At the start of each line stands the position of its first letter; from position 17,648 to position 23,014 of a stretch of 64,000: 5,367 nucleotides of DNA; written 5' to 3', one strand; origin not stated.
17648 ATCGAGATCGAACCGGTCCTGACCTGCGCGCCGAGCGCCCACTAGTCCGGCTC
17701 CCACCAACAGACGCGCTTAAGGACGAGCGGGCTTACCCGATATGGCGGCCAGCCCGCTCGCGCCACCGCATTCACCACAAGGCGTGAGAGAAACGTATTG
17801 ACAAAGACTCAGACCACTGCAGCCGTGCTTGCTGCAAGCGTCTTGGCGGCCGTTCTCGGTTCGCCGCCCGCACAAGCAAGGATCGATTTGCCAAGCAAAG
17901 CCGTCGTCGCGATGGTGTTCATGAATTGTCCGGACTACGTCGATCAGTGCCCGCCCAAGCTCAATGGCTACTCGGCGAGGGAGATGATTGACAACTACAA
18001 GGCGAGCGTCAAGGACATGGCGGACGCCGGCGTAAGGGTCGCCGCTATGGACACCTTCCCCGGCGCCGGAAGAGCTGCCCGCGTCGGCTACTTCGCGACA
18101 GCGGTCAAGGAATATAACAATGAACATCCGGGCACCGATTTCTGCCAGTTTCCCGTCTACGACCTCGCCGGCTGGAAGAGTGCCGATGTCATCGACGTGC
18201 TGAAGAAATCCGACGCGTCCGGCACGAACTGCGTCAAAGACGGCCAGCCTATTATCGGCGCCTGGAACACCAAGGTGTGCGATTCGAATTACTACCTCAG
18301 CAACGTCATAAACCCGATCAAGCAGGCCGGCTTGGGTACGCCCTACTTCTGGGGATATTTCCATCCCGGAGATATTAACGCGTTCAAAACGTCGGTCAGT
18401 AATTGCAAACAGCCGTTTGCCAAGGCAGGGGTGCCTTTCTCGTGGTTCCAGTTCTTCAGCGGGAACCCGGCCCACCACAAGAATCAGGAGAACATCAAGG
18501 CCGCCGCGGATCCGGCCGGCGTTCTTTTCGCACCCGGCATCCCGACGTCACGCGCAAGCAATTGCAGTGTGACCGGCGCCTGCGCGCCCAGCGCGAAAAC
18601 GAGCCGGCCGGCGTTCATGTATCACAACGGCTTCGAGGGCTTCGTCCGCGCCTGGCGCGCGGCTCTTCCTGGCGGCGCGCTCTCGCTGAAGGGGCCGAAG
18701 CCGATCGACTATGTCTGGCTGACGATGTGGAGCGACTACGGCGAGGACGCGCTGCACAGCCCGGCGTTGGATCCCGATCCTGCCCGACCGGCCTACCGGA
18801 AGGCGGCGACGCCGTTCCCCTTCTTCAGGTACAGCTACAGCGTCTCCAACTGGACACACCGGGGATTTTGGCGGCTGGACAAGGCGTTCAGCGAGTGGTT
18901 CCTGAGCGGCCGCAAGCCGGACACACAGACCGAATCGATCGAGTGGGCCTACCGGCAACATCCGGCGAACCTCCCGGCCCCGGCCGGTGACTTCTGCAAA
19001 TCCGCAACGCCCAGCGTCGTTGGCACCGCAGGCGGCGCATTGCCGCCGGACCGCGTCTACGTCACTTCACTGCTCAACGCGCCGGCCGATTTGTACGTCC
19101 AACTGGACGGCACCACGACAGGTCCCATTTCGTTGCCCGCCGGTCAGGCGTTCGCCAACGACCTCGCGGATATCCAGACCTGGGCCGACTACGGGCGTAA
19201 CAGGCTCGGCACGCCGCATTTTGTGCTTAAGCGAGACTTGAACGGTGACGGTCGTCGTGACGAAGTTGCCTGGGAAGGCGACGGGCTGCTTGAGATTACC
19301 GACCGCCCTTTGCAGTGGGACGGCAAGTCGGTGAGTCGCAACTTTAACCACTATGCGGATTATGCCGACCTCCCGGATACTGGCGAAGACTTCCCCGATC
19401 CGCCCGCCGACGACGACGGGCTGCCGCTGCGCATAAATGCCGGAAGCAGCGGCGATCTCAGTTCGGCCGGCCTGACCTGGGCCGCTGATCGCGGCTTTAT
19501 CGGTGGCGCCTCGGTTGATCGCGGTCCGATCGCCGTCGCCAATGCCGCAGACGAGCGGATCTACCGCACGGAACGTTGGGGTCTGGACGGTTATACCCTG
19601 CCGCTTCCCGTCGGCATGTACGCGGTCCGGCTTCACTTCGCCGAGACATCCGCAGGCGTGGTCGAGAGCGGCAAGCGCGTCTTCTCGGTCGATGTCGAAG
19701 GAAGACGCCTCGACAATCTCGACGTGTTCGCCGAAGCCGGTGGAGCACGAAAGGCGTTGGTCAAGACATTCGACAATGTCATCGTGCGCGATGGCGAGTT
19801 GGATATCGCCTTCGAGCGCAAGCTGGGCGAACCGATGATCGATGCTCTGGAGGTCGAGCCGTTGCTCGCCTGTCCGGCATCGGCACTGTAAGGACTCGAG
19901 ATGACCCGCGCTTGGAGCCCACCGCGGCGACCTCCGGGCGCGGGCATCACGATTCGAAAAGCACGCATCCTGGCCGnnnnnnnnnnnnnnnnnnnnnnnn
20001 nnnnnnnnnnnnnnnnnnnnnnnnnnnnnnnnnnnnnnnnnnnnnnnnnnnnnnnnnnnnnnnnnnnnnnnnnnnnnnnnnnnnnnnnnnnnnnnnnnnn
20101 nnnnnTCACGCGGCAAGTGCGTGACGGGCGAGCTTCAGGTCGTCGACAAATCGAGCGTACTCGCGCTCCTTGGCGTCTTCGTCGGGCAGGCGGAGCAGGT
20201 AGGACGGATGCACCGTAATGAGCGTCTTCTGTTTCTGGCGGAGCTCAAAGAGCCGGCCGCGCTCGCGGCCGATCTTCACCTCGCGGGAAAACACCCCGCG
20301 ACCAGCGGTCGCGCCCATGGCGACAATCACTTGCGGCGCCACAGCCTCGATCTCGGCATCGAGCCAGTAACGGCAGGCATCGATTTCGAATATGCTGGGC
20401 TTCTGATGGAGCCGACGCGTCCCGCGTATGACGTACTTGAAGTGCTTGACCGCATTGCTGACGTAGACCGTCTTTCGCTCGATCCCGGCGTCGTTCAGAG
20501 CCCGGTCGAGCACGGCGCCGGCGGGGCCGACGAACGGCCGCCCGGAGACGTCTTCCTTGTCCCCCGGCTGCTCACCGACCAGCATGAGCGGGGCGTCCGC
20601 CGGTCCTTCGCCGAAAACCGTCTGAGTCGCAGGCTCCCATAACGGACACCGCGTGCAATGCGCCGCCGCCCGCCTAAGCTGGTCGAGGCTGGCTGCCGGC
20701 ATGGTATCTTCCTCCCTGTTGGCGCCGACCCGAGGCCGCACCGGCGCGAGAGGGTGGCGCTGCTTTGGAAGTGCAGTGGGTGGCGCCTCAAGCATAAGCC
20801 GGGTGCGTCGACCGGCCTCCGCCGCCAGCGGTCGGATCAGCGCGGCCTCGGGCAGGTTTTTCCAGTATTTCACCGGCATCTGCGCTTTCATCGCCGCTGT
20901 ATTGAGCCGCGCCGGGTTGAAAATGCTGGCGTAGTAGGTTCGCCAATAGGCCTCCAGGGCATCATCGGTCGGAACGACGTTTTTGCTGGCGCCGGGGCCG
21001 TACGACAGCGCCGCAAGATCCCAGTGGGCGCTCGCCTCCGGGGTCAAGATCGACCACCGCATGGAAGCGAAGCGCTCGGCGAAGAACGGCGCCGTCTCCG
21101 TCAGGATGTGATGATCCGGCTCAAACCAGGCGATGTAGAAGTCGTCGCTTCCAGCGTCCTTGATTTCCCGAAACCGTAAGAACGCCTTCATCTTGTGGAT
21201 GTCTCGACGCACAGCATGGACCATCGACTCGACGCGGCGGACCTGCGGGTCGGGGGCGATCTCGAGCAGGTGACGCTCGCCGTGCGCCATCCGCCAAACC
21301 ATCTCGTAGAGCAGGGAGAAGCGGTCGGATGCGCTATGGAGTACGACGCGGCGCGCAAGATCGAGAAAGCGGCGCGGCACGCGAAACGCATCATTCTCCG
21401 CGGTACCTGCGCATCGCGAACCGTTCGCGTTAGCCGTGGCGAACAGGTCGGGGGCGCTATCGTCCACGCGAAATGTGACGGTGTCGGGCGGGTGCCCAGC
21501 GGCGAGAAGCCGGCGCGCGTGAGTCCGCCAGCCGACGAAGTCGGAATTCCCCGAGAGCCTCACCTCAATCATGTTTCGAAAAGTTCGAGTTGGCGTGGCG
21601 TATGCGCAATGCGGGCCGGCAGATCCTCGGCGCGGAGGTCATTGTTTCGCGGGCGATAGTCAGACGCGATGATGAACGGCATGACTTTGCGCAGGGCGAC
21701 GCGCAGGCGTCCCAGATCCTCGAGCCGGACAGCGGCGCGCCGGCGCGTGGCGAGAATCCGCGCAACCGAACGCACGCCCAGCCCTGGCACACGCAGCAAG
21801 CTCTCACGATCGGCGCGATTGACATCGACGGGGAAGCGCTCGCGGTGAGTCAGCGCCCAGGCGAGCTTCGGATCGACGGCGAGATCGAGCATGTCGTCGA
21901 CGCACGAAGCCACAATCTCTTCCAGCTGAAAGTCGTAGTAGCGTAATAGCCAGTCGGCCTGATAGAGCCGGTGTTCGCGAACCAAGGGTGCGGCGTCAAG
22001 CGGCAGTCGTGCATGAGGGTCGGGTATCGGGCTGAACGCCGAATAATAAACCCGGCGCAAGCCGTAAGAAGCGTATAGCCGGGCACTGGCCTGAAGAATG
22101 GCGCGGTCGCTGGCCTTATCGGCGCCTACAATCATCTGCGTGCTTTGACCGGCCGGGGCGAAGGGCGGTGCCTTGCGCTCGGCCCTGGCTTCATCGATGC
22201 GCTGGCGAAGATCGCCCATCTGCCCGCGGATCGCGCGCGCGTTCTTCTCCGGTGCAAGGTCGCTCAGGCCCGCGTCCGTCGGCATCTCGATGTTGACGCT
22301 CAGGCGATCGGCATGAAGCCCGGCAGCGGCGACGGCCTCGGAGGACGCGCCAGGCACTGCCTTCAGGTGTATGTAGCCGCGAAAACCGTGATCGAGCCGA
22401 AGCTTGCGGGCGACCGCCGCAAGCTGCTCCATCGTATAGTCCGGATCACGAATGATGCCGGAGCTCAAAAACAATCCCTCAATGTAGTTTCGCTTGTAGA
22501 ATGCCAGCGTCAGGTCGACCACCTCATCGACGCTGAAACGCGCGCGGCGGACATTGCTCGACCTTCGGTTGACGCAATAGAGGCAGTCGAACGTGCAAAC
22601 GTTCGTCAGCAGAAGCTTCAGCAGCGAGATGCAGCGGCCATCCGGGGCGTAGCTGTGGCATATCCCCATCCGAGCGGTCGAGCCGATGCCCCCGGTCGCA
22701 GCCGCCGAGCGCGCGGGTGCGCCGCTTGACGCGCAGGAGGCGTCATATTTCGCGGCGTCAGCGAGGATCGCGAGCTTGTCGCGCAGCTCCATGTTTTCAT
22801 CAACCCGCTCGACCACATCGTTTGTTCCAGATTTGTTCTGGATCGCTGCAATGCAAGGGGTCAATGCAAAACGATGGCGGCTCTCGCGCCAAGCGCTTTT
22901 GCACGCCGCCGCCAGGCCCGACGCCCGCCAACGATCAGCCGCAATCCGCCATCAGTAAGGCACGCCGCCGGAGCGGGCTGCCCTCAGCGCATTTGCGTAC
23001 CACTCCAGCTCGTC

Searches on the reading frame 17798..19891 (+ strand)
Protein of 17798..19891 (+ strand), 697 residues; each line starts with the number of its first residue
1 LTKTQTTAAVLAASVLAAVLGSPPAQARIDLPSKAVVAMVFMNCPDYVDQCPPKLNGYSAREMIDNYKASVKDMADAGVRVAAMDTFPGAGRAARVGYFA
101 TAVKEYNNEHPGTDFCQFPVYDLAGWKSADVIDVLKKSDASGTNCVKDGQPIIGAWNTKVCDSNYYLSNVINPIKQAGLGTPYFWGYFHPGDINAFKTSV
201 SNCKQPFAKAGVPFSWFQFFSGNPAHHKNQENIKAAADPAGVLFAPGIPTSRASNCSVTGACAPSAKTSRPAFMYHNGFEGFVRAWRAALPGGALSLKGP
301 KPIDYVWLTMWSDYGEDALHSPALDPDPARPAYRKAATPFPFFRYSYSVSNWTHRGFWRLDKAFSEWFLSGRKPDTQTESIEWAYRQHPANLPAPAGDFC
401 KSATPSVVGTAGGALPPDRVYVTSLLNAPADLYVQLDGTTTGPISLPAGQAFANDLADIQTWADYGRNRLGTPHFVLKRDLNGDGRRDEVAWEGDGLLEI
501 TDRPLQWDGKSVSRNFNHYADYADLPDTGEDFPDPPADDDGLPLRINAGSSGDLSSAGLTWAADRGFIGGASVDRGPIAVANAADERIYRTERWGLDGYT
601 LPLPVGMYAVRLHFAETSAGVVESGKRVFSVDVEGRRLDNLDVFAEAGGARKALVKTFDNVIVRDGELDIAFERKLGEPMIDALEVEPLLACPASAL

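Call 7: search_protein_families(library=pfam, proteins=[window:17798-19891:+], max_evalue=0.01)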
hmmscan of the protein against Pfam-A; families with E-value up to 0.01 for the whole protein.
window:17798-19891:+ (697 aa): 2 families
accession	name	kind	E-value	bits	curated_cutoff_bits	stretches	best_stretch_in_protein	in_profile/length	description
PF11721.14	Malectin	-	4.5e-20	72.7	23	1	544-674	3-141/163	Malectin domain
PF03659.20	Glyco_hydro_71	-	3e-09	36.6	34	1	302-450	221-349/375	Glycosyl hydrolase family 71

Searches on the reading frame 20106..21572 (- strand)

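Call 81: search_protein_families(library=pfam, proteins=[window:20106-21572:-], max_evalue=0.01)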
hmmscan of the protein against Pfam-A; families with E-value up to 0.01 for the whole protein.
window:20106-21572:- (488 aa): 2 families
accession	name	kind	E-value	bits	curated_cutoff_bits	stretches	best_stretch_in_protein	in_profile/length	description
PF13566.11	DUF4130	-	1.2e-41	142.6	27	1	83-242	2-146/146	Domain of unknown function (DUF4130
PF03167.25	UDG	-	5.8e-33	114.4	24.3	1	320-480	1-141/141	Uracil DNA glycosylase superfamily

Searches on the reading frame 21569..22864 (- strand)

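Call 9: search_protein_families(library=pfam, proteins=[window:21569-22864:-], max_evalue=0.01)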
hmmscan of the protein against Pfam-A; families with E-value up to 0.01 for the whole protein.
window:21569-22864:- (431 aa): 3 families
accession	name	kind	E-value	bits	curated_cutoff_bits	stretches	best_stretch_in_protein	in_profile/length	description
PF04055.27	Radical_SAM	-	1.1e-07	32.6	29.5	1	86-208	3-116/166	Radical SAM superfamily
PF13353.11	Fer4_12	-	0.0025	18.5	22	1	85-156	10-78/137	4Fe-4S single cluster domain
PF12836.13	HHH_3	-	0.0025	18.3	27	1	346-375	6-35/65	Helix-hairpin-helix motif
